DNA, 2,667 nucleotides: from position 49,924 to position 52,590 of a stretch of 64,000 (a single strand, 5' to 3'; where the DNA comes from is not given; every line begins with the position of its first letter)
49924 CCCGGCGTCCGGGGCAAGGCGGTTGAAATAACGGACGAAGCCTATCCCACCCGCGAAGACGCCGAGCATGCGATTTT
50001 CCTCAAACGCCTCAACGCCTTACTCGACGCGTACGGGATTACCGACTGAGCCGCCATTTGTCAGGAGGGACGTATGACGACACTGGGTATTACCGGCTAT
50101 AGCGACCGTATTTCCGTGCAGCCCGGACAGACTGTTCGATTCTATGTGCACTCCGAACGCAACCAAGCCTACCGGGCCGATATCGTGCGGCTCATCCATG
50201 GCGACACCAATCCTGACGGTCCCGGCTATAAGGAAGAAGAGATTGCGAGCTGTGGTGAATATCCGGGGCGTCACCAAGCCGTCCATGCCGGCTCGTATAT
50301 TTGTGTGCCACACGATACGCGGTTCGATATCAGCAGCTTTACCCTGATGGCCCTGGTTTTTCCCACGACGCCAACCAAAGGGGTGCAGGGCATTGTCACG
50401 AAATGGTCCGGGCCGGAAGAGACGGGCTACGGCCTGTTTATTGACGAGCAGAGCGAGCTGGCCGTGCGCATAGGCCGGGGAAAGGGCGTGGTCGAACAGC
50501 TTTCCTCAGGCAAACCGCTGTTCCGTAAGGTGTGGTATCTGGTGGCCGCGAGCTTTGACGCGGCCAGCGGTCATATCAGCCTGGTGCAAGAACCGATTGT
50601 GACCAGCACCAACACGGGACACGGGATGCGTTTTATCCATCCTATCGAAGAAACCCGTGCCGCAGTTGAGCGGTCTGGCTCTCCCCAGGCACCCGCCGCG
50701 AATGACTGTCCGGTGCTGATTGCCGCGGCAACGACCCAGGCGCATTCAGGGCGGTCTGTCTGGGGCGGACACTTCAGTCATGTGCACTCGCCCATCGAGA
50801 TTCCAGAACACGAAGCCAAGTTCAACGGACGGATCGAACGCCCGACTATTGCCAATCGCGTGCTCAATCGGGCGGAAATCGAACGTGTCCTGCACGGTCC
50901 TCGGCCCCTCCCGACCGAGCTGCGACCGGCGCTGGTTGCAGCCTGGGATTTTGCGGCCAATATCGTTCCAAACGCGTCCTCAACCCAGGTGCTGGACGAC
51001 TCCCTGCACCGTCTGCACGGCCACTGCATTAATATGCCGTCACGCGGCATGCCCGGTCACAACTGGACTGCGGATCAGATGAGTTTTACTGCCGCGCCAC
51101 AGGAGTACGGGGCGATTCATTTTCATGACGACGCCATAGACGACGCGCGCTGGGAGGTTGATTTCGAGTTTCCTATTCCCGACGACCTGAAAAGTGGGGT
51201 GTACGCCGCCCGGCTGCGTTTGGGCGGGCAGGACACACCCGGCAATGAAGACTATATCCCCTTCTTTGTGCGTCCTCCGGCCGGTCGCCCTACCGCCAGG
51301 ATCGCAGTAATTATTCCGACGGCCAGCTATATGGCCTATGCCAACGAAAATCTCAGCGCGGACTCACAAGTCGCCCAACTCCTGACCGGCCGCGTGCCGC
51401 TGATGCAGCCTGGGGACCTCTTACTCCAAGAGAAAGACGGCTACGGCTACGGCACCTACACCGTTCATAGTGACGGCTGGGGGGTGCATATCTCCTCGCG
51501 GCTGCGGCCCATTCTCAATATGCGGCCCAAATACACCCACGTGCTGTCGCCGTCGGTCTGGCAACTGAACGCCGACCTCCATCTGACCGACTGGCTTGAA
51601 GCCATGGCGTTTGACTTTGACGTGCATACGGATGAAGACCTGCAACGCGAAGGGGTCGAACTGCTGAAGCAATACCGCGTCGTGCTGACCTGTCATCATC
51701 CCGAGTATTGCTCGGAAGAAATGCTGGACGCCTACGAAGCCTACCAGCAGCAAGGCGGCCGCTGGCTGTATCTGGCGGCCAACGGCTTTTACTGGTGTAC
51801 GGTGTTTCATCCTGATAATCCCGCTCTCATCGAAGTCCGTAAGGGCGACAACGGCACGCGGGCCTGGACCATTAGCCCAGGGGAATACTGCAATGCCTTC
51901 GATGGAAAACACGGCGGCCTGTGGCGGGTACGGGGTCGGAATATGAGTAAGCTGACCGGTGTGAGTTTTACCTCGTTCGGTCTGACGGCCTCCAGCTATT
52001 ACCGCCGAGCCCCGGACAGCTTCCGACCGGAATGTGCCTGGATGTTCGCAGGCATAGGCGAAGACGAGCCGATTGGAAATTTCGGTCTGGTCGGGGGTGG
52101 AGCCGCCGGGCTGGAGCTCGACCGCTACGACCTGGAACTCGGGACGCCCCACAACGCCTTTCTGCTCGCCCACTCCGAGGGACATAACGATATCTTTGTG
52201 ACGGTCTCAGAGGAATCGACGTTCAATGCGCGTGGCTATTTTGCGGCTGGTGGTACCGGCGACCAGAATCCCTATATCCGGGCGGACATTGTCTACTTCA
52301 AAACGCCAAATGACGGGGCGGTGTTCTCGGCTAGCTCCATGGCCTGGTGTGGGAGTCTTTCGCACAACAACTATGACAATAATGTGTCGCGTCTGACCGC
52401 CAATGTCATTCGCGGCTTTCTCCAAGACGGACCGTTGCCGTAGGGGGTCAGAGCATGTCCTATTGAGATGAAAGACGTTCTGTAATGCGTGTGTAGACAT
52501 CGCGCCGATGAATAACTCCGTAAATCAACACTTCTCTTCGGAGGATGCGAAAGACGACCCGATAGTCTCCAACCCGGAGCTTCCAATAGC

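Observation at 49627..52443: N,N-dimethylformamidase-like two-subunit enzyme (small + large subunit)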

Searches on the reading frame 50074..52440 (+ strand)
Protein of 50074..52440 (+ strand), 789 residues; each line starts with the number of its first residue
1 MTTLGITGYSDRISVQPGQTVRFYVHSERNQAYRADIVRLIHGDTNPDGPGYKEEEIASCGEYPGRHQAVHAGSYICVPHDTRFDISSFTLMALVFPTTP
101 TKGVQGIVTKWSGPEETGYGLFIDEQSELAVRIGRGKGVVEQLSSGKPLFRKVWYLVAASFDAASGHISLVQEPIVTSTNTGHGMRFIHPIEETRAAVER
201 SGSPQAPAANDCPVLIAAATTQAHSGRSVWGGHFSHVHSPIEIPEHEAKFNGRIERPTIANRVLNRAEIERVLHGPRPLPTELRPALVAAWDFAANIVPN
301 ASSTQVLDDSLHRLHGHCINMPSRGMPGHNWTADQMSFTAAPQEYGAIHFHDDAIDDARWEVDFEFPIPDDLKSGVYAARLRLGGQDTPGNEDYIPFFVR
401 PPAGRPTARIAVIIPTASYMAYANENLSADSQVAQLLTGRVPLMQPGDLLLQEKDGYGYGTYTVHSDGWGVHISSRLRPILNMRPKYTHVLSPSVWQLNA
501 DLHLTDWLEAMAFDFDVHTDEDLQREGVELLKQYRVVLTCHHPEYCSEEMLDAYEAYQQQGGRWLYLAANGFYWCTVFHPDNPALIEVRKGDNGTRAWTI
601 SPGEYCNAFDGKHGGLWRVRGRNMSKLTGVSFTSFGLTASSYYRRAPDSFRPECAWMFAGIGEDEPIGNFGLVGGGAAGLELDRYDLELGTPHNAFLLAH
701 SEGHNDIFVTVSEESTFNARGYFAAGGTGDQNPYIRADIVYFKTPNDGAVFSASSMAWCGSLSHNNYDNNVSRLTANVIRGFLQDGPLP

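Call 3: search_solved_structures(query=window:50074-52440:+, max_evalue=0.01, show_alignments=2)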
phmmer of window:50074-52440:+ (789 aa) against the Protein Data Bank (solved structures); distinct sequences matched with E-value up to 0.01: 5.
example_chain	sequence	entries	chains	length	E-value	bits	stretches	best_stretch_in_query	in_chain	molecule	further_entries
6lvb_A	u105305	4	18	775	1.2e-186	625.3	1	3-789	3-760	N,N-dimethylformamidase large subunit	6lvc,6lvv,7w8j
6lve_A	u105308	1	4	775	8.7e-186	622.5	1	3-789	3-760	N,N-dimethylformamidase large subunit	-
6lvd_A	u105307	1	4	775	1.6e-185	621.6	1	3-789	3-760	N,N-dimethylformamidase large subunit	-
8huy_A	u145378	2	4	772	8.3e-126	424.1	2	247-785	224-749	Chains: A,B | N-acetyl-(R)-beta-phenylalanine acylase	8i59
8i5a_A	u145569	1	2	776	8.8e-126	424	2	247-785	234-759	N-acetyl-(R)-beta-phenylalanine acylase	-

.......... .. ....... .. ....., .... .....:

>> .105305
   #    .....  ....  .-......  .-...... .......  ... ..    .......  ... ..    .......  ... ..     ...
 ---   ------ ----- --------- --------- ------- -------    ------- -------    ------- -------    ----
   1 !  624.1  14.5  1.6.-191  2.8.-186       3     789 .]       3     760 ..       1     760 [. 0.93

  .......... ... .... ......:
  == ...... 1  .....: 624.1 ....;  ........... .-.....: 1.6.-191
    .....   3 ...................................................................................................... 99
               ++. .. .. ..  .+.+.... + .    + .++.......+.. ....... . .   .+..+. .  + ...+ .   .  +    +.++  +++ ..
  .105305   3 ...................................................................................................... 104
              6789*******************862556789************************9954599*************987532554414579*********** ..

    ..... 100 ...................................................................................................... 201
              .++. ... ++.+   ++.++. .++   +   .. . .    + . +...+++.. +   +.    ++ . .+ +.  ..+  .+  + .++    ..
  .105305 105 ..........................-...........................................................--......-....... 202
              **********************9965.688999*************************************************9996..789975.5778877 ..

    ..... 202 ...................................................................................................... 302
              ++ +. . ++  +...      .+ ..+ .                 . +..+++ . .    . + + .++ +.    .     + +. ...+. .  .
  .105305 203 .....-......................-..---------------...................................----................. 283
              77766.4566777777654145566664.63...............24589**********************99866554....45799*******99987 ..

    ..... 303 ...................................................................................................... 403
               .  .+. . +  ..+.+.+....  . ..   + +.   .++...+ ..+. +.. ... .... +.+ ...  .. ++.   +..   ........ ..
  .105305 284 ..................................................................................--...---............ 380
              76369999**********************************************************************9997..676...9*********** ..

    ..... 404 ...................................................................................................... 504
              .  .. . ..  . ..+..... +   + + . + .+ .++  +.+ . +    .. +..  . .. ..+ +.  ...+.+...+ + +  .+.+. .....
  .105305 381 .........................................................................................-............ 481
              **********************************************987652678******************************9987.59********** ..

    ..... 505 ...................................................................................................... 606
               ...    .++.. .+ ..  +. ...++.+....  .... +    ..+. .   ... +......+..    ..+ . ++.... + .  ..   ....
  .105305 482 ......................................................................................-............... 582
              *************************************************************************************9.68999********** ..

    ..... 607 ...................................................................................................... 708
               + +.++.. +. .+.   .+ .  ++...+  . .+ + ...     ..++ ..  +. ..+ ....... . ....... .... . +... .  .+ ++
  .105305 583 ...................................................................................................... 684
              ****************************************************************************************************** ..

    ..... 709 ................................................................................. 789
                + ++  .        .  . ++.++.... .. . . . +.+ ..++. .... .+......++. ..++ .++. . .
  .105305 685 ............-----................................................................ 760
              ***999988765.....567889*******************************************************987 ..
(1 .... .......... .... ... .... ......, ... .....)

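Call 5: search_protein_families(library=pfam, proteins=[window:50074-52440:+], max_evalue=0.01)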
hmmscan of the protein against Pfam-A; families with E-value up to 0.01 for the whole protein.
window:50074-52440:+ (789 aa): 2 families
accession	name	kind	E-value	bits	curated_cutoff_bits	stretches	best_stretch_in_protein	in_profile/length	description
PF20254.3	DMFA2_C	-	2.6e-92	310.6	27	1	328-769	6-374/374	N,N-dimethylformamidase beta subunit-like, C-terminal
PF13385.13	Laminin_G_3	-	6e-08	33.4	27.6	1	73-169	4-94/151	Concanavalin A-like lectin/glucanases superfamily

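Call 6: search_protein_families(library=ncbifam, proteins=[window:50074-52440:+], max_evalue=0.01)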
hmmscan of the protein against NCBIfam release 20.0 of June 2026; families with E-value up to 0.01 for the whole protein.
window:50074-52440:+ (789 aa): 0 families

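Call 8: search_dna_similar(query=window:50074-52440:+, collection=plasmids, mode=protein, max_rows=30)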
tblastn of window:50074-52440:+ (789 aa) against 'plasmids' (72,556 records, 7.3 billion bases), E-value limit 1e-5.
Records with a match: 83; places in all: 84; records where one place covers at least 80% of the query: 64.
Best place of each record, by identity: 60-80% 2; <60% 81.
By first word of the organism name: Agrobacterium 25; Rhizobium 18; Rhodococcus 5; Ensifer 4; Aminobacter 3; Paracoccus 2; Variovorax 2; Roseomonas 2; Shinella 2; Sinorhizobium 2; and 18 more.
By predicted mobility (MOB-suite, as given by PLSDB): conjugative 45; non-mobilizable 34; mobilizable 4.
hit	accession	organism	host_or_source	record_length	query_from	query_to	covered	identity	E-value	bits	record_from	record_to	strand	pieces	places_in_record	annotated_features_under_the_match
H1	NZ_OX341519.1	Aminobacter niigataensis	-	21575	4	789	100%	63.2%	0e+0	1030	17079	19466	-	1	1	N,N-dimethylformamidase beta subunit family domain-containing protein | hypothetical protein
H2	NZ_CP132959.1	Aminobacter niigataensis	cell culture,sediment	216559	4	789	100%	63.1%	0e+0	1014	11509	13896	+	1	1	N,N-dimethylformamidase beta subunit family domain-containing protein | hypothetical protein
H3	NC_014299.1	Halalkalicoccus jeotgali B3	-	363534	3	789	100%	45.3%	0e+0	624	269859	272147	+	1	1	N,N-dimethylformamidase beta subunit family domain-containing protein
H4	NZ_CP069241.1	Rhodococcus sp. USK13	cell culture,Sand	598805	6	789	99%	43.7%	9e-178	573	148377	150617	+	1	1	LamG domain-containing protein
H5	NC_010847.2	Paracoccus aminophilus JCM 7686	-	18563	1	789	100%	42.7%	1e-171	555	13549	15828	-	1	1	N,N-dimethylformamidase subunit beta | dmfA1: N,N-dimethylformamidase subunit alpha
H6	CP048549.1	Agrobacterium tumefaciens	walnut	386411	1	789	100%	42.3%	8e-165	536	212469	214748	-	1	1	LamG domain-containing protein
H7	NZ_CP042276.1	Agrobacterium tumefaciens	Juglans regia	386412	1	789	100%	42.3%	8e-165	536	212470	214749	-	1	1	N,N-dimethylformamidase beta subunit family domain-containing protein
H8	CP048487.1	Agrobacterium tumefaciens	walnut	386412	1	789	100%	42.3%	8e-165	536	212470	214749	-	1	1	LamG domain-containing protein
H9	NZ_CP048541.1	Agrobacterium tumefaciens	walnut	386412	1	789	100%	42.3%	8e-165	536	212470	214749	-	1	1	N,N-dimethylformamidase beta subunit family domain-containing protein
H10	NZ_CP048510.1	Agrobacterium tumefaciens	walnut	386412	1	789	100%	42.3%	8e-165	536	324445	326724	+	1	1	N,N-dimethylformamidase beta subunit family domain-containing protein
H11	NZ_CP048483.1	Agrobacterium tumefaciens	walnut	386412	1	789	100%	42.3%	8e-165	536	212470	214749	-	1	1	N,N-dimethylformamidase beta subunit family domain-containing protein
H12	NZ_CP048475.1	Agrobacterium tumefaciens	walnut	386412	1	789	100%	42.3%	8e-165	536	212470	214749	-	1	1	N,N-dimethylformamidase beta subunit family domain-containing protein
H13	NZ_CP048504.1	Agrobacterium tumefaciens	walnut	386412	1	789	100%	42.3%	8e-165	536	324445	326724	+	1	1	N,N-dimethylformamidase beta subunit family domain-containing protein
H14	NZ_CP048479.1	Agrobacterium tumefaciens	walnut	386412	1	789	100%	42.3%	8e-165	536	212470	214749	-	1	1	N,N-dimethylformamidase beta subunit family domain-containing protein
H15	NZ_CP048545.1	Agrobacterium tumefaciens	walnut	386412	1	789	100%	42.3%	8e-165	536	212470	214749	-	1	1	N,N-dimethylformamidase beta subunit family domain-containing protein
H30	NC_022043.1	Paracoccus aminophilus JCM 7686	-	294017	2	789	100%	41.9%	2e-171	555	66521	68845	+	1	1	N,N-dimethylformamidase beta subunit family domain-containing protein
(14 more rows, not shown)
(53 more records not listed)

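Call 11: get_annotated_region(hit=H5, flank=6000)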
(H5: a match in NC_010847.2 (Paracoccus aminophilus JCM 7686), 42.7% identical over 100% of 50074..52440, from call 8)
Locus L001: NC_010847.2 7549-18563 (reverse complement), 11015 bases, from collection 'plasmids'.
description: Paracoccus aminophilus JCM 7686 plasmid pAMI2, complete sequence
organism: Paracoccus aminophilus JCM 7686 (NCBI taxid 1367847)
taxonomy: Bacteria; Pseudomonadota; Alphaproteobacteria; Rhodobacterales; Paracoccaceae; Paracoccus; Paracoccus aminophilus; Paracoccus aminophilus JCM 7686
host: -; source: -; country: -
typing (MOB-suite, as given by PLSDB): mobilizable; replicon rep_cluster_1420; relaxase MOBQ
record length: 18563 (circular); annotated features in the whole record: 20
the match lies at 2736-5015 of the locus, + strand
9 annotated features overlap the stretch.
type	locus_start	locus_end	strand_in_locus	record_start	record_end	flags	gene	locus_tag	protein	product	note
CDS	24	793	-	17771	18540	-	-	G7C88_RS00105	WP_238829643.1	IS5-like element ISPam4 family transposase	GO:0006313 - DNA transposition [Evidence IEA]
CDS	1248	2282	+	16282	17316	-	-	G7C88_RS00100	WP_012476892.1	LuxR C-terminal-related transcriptional regulator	GO:0006355 - regulation of DNA-templated transcription [Evidence IEA]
CDS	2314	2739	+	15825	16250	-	dmfA1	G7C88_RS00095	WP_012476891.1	N,N-dimethylformamidase subunit alpha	-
CDS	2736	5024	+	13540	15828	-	-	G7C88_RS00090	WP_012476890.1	N,N-dimethylformamidase subunit beta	-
CDS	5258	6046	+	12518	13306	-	-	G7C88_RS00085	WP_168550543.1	hypothetical protein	-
CDS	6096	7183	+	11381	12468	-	-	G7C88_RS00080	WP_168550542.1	IS3-like element ISPam3 family transposase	GO:0006313 - DNA transposition [Evidence IEA]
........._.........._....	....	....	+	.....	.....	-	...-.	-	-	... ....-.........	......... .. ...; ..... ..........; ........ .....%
CDS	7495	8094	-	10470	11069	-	-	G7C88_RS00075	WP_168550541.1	DUF6118 family protein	-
CDS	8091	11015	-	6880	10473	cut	traA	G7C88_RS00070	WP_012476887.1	Ti-type conjugative transfer relaxase TraA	-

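Call 12: get_annotated_region(hit=H1, flank=8000)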
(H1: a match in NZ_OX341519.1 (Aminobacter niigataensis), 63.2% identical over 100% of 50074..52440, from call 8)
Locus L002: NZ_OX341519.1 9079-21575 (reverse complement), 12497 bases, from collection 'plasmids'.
description: Aminobacter niigataensis strain MD1 plasmid pcAMD1, complete sequence
organism: Aminobacter niigataensis (NCBI taxid 83265)
taxonomy: Bacteria; Pseudomonadota; Alphaproteobacteria; Hyphomicrobiales; Phyllobacteriaceae; Aminobacter; Aminobacter niigataensis
host: -; source: -; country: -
typing (MOB-suite, as given by PLSDB): non-mobilizable; mating-pair formation MPF_T
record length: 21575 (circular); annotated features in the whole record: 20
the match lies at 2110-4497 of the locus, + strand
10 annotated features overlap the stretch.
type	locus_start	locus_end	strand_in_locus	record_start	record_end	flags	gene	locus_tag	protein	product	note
CDS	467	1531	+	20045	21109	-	-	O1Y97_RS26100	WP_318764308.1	LuxR C-terminal-related transcriptional regulator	GO:0006355 - regulation of DNA-templated transcription [Evidence IEA]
CDS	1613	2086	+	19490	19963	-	-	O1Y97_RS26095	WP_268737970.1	hypothetical protein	-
CDS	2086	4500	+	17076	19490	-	-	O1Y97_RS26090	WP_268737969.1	N,N-dimethylformamidase beta subunit family domain-containing protein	-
CDS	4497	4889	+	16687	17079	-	-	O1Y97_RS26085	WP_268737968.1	hypothetical protein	-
CDS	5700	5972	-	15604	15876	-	-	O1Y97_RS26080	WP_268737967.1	Tn3 family transposase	GO:0006313 - DNA transposition [Evidence IEA]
CDS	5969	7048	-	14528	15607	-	-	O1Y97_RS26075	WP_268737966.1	IS5 family transposase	GO:0006313 - DNA transposition [Evidence IEA]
CDS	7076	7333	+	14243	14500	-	-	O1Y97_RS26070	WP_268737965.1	hypothetical protein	-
CDS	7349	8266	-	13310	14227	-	-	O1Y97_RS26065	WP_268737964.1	restriction endonuclease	GO:0009307 - DNA restriction-modification system [Evidence IEA]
CDS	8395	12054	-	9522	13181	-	traA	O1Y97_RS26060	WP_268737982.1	Ti-type conjugative transfer relaxase TraA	-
CDS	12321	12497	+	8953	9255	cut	-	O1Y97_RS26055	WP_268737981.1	mobilization protein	-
